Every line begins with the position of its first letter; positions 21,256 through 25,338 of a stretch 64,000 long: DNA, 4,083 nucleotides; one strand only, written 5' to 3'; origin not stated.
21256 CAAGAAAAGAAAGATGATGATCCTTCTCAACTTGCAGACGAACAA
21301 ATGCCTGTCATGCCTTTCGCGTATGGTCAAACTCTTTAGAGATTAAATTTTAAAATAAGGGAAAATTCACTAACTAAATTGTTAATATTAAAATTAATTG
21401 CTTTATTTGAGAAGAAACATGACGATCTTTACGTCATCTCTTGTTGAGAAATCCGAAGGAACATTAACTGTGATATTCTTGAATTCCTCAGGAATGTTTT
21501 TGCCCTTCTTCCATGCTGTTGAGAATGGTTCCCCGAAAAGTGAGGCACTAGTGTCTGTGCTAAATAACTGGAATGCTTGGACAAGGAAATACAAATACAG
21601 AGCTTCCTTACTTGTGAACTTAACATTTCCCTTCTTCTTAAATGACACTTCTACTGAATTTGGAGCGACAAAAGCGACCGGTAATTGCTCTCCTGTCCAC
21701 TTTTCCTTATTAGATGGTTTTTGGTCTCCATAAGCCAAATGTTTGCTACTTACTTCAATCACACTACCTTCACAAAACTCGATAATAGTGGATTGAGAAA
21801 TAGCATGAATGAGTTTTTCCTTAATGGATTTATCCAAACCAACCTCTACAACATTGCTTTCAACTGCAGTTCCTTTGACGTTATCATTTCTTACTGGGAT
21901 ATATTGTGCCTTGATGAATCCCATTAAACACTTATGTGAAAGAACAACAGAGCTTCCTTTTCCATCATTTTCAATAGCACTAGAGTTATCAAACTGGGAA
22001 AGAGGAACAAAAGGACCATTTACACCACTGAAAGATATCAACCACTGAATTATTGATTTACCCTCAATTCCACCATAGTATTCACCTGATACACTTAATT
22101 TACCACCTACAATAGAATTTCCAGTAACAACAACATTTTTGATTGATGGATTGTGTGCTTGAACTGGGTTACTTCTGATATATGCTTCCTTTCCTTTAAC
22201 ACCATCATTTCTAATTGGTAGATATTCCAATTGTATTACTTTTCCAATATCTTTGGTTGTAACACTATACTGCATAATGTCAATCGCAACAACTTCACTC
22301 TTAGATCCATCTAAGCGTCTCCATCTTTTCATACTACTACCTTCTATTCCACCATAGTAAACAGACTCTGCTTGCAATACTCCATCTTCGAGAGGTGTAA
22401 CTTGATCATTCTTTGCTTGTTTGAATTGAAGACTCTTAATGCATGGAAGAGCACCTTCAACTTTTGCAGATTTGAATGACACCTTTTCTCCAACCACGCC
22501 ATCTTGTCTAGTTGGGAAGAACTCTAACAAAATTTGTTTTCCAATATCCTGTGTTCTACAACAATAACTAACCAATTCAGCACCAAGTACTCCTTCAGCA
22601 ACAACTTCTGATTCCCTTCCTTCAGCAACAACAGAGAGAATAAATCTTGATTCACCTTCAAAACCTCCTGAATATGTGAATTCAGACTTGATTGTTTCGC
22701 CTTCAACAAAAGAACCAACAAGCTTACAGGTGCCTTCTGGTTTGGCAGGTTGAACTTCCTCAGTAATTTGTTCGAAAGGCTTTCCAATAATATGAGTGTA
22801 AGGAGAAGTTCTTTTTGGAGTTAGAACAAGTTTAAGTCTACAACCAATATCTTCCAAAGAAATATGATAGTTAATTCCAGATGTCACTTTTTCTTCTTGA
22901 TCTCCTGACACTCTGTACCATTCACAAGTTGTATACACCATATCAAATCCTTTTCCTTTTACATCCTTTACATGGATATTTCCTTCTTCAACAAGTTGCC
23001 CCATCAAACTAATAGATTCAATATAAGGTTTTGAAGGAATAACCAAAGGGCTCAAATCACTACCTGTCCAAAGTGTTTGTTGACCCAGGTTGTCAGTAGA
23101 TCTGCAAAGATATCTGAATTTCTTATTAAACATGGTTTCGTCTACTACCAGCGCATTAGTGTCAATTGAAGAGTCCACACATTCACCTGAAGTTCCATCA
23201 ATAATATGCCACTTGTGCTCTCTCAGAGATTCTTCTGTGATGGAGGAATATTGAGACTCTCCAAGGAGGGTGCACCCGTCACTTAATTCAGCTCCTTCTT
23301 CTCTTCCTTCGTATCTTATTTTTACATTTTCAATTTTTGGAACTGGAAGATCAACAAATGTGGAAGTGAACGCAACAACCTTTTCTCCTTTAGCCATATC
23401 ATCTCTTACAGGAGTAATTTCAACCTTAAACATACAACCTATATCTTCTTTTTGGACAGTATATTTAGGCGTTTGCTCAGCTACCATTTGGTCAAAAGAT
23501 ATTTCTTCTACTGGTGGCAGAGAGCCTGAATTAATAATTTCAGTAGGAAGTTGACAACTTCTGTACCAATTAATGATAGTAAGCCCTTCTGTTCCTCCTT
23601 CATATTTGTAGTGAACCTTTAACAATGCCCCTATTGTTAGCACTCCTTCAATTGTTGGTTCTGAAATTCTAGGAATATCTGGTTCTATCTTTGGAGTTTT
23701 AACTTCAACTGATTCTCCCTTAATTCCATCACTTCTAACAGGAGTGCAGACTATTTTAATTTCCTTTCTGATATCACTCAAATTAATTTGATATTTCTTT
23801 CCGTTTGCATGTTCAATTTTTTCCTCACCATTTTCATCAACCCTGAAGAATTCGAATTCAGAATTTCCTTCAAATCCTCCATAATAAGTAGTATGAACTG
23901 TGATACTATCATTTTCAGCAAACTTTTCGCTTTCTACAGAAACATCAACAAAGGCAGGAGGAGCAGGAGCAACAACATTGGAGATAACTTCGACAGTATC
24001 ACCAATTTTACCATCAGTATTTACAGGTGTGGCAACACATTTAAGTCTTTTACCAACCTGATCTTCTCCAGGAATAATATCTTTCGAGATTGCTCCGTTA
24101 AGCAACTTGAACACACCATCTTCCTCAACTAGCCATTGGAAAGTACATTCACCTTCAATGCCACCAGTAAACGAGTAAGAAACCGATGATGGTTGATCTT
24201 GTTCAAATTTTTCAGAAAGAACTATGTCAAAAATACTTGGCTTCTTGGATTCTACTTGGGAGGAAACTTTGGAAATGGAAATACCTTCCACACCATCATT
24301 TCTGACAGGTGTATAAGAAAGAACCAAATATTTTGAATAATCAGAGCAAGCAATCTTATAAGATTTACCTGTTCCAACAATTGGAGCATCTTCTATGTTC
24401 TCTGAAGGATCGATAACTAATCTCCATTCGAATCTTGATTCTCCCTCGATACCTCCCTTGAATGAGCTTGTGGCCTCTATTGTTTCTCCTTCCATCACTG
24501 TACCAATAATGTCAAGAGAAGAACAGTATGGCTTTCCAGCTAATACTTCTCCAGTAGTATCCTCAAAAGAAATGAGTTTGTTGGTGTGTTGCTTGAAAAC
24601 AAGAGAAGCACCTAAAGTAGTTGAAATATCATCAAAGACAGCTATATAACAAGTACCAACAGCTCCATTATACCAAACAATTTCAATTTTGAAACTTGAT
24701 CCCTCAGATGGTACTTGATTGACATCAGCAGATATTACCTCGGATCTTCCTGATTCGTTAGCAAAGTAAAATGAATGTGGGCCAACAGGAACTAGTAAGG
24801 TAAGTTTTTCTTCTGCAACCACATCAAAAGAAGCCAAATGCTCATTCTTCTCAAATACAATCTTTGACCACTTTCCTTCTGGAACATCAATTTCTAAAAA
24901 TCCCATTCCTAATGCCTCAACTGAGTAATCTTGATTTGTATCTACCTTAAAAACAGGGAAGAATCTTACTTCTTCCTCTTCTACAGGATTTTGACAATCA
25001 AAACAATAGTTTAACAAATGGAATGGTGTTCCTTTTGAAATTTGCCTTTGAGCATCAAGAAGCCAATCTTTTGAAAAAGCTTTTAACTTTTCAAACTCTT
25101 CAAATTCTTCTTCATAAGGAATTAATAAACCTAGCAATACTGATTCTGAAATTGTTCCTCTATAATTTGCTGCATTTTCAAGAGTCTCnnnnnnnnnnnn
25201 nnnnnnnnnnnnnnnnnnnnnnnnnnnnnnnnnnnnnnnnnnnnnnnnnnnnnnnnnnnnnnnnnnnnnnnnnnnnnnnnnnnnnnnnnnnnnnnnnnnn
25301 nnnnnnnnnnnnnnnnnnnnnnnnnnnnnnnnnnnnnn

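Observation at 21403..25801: AIR9-like architecture (SDS22-type LRR followed by tandem A9 Ig-like repeats) in a non-plant protist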

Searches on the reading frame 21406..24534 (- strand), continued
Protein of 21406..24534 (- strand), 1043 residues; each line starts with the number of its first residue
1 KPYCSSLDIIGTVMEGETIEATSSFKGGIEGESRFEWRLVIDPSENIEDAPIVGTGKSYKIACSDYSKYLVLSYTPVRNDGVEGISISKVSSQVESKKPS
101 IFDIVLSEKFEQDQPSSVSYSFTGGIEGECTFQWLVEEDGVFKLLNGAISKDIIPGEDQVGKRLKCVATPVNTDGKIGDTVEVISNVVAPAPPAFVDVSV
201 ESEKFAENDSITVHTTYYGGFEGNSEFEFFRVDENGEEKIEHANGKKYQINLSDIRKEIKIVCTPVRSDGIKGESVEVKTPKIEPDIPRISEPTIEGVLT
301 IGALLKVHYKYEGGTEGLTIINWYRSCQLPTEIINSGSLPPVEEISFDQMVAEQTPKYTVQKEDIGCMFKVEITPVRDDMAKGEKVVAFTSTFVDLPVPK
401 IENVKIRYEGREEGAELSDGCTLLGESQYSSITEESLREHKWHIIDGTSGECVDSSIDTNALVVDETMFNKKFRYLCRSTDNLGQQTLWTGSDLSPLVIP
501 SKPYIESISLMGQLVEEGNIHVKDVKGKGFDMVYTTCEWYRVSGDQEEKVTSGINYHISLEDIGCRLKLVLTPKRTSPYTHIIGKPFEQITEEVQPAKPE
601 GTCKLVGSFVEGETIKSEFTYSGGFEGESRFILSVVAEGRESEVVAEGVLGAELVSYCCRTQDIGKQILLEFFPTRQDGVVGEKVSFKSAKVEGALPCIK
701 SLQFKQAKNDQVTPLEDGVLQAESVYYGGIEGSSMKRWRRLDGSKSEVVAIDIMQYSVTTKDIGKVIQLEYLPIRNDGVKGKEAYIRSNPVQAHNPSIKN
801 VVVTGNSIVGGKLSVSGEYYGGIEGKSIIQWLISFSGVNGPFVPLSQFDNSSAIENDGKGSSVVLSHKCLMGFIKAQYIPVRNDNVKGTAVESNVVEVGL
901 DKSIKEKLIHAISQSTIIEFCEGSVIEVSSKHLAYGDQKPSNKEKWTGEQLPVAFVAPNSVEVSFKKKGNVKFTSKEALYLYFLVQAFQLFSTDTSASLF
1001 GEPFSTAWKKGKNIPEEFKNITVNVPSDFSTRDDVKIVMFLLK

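Call 73: search_protein_families(library=pfam, proteins=[P0047, P0057, P0110, P0088, P0079, P0040], max_evalue=0.01)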
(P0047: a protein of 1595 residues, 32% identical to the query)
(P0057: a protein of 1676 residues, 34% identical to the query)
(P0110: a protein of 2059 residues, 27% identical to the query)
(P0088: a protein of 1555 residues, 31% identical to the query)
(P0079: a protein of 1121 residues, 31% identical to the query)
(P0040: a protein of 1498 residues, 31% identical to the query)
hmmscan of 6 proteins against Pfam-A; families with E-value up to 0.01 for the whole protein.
P0047 (1595 aa): 9 families
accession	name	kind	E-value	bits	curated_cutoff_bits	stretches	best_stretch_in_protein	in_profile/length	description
PF23197.1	IG_AIR9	-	3.9e-145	472.5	27.5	9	1148-1232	1-85/87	AIR9 A9 domain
PF12799.13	LRR_4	-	4.2e-15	55.9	27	2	111-149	1-40/44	Leucine Rich repeats (2 copies)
PF16709.11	SCAB-Ig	-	2.7e-12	47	27.6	0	657-745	1-83/98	Ig domain of plant-specific actin-binding protein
PF13855.12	LRR_8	-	1.2e-11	44.7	27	2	74-122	8-60/61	Leucine rich repeat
PF21171.3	PDE12-like_N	-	3.7e-10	40.1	27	0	968-1029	16-83/100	2',5'-phosphodiesterase 12-like, N-terminal domain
PF23211.1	LRR_LRWD1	-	3e-05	24.2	28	0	135-218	44-125/190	Leucine-rich repeat and WD repeat-containing protein 1, LRR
PF24048.1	LRR_NXF1-5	-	0.00014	21.9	30.5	0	132-203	53-130/142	NXF1/2/3/5 leucine-rich repeat domain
PF14580.12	LRR_9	-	0.00025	21.1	30.5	1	120-220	51-155/175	Leucine-rich repeat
PF00560.39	LRR_1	-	0.00078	19.5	20.6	0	90-102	1-13/23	Leucine Rich Repeat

P0057 (1676 aa): 8 families
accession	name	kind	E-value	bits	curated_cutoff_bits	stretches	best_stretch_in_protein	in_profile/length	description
PF23197.1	IG_AIR9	-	1.3e-110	361.9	27.5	9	1275-1345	16-85/87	AIR9 A9 domain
PF13855.12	LRR_8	-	7.3e-13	48.5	27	2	96-135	20-61/61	Leucine rich repeat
PF12799.13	LRR_4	-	1.7e-12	47.6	27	3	82-114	4-40/44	Leucine Rich repeats (2 copies)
PF14580.12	LRR_9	-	7.6e-09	35.8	30.5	1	130-244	49-167/175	Leucine-rich repeat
PF21171.3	PDE12-like_N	-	8e-06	26.3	27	0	694-731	49-86/100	2',5'-phosphodiesterase 12-like, N-terminal domain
PF23211.1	LRR_LRWD1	-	2.6e-05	24.5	28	1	145-228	42-123/190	Leucine-rich repeat and WD repeat-containing protein 1, LRR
PF24048.1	LRR_NXF1-5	-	0.00039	20.4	30.5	0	144-207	53-122/142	NXF1/2/3/5 leucine-rich repeat domain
PF16709.11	SCAB-Ig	-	0.0012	19.3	27.6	0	1292-1353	30-85/98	Ig domain of plant-specific actin-binding protein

P0110 (2059 aa): 8 families
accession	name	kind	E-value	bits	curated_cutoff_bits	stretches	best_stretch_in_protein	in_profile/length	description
PF23197.1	IG_AIR9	-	4.7e-61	203.1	27.5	5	955-1041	2-86/87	AIR9 A9 domain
PF12799.13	LRR_4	-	6.4e-16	58.5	27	2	180-220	1-42/44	Leucine Rich repeats (2 copies)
PF13855.12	LRR_8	-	1.5e-13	50.7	27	2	220-257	20-60/61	Leucine rich repeat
PF14580.12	LRR_9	-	4.6e-06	26.7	30.5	1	187-269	49-136/175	Leucine-rich repeat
PF13516.12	LRR_6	-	0.00062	20.1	23.4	0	150-163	4-17/24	Leucine Rich repeat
PF16709.11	SCAB-Ig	-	0.00084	19.8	27.6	0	560-601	29-70/98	Ig domain of plant-specific actin-binding protein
PF16561.11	AMPK1_CBM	-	0.0058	17.3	26.8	0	456-516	1-60/85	Glycogen recognition site of AMP-activated protein kinase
PF00560.39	LRR_1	-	0.0087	16.4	20.6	0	225-241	1-16/23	Leucine Rich Repeat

P0088 (1555 aa): 8 families
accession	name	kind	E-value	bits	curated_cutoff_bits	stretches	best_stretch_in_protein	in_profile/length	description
PF23197.1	IG_AIR9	-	2e-104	342.1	27.5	5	685-767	5-86/87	AIR9 A9 domain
PF12799.13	LRR_4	-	2e-18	66.4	27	2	118-159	1-43/44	Leucine Rich repeats (2 copies)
PF16561.11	AMPK1_CBM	-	1.7e-13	51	26.8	1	320-406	2-82/85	Glycogen recognition site of AMP-activated protein kinase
PF13855.12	LRR_8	-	8.8e-13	48.2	27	3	118-174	1-61/61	Leucine rich repeat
PF16709.11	SCAB-Ig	-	4.4e-11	43.1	27.6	1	418-479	24-84/98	Ig domain of plant-specific actin-binding protein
PF14580.12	LRR_9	-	3.1e-08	33.8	30.5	1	125-236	49-165/175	Leucine-rich repeat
PF23211.1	LRR_LRWD1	-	0.00014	22.1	28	1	123-258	21-159/190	Leucine-rich repeat and WD repeat-containing protein 1, LRR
PF16760.10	CBM53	-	0.0041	17.8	27.6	1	311-371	2-53/57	Starch/carbohydrate-binding module (family 53)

P0079 (1121 aa): 11 families
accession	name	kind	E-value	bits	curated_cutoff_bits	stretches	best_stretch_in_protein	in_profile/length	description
PF23197.1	IG_AIR9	-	1.1e-102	336.4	27.5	6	540-621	2-84/87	AIR9 A9 domain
PF12799.13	LRR_4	-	4.5e-21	74.8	27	4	60-99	2-41/44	Leucine Rich repeats (2 copies)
PF16561.11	AMPK1_CBM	-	2.8e-13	50.3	26.8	1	283-366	1-80/85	Glycogen recognition site of AMP-activated protein kinase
PF16709.11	SCAB-Ig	-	1.5e-10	41.5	27.6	0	548-608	6-69/98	Ig domain of plant-specific actin-binding protein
PF13855.12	LRR_8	-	4.7e-10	39.5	27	1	40-94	4-61/61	Leucine rich repeat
PF14580.12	LRR_9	-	2.4e-05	24.4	30.5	1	86-169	46-134/175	Leucine-rich repeat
PF23211.1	LRR_LRWD1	-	0.00016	21.9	28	0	103-165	41-103/190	Leucine-rich repeat and WD repeat-containing protein 1, LRR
PF23598.1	LRR_14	-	0.00049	19.4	40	1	58-134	69-147/353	Leucine-rich repeat region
PF00560.39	LRR_1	-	0.0029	17.8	20.6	0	60-72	1-13/23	Leucine Rich Repeat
PF21171.3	PDE12-like_N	-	0.0041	17.5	27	0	437-516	12-82/100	2',5'-phosphodiesterase 12-like, N-terminal domain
PF13516.12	LRR_6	-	0.0077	16.6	23.4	0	59-73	3-17/24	Leucine Rich repeat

P0040 (1498 aa): 7 families
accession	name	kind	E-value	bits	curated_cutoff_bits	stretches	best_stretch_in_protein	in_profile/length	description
PF23197.1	IG_AIR9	-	5.8e-180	584.1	27.5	11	494-581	1-86/87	AIR9 A9 domain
PF16709.11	SCAB-Ig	-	2e-21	76.3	27.6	0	799-858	10-71/98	Ig domain of plant-specific actin-binding protein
PF12799.13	LRR_4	-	8.5e-17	61.2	27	2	93-131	2-42/44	Leucine Rich repeats (2 copies)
PF23218.1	PH_AIR9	-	4.7e-15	56.3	27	1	1416-1498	16-97/97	AIR9 PH-like domain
PF13855.12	LRR_8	-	1.4e-12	47.7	27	2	93-150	2-61/61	Leucine rich repeat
PF21171.3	PDE12-like_N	-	1.8e-05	25.1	27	0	987-1076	3-85/100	2',5'-phosphodiesterase 12-like, N-terminal domain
PF00560.39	LRR_1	-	0.0037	17.5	20.6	0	139-152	1-14/23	Leucine Rich Repeat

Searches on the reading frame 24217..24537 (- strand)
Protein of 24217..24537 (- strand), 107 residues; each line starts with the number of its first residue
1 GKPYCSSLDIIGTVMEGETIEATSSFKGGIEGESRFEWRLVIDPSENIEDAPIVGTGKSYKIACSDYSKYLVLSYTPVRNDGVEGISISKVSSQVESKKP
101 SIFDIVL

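Call 49: find_homologous_proteins(query=A2, max_evalue=1e-8)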
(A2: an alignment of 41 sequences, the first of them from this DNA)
Query A2 (41 sequences): 801 candidates shared short words with the query, none scored E <= 1e-8.

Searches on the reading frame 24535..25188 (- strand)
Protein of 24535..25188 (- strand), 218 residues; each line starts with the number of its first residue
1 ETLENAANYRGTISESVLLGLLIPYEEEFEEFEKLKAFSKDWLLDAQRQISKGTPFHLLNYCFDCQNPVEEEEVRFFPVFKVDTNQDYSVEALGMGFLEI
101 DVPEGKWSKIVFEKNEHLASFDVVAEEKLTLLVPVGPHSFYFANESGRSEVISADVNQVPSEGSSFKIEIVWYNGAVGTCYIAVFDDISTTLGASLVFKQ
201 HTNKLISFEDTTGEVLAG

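Call 37: search_protein_families(library=pfam, proteins=[window:24535-25188:-], max_evalue=5)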
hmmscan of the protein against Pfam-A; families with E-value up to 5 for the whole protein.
window:24535-25188:- (218 aa): 0 families

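Call 58: predict_structure(alignment_id=A3)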
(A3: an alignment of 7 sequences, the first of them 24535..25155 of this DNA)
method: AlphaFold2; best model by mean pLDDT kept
length: 207 residues; sequences in the alignment: 7
mean_pLDDT: 85.7   pTM: 0.82
mean pLDDT of the five models: 85.7, 73.9, 58.2, 54.2, 54.0
residues with pLDDT >= 90: 102; 70-90: 82; 50-70: 23; < 50: 0
segments of 3 or more residues with pLDDT < 50: none
pLDDT, mean of each block of 10 residues (from residue 1): 72 62 80 87 90 90 92 88 92 87 69 79 92 90 89 85 92 94 93 89 93
secondary structure, 60 per line:
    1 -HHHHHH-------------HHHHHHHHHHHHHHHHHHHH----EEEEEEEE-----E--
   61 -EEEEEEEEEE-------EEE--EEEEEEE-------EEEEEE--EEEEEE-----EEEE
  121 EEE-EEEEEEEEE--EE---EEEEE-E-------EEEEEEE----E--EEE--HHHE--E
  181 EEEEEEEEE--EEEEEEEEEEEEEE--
elements in order: H2-7 H21-40 E45-52 E62-71 E79-81 E84-90 E98-103 E106-111 E117-123 E125-133 E141-145 E155-161 E169-171 E180-189 E192-205
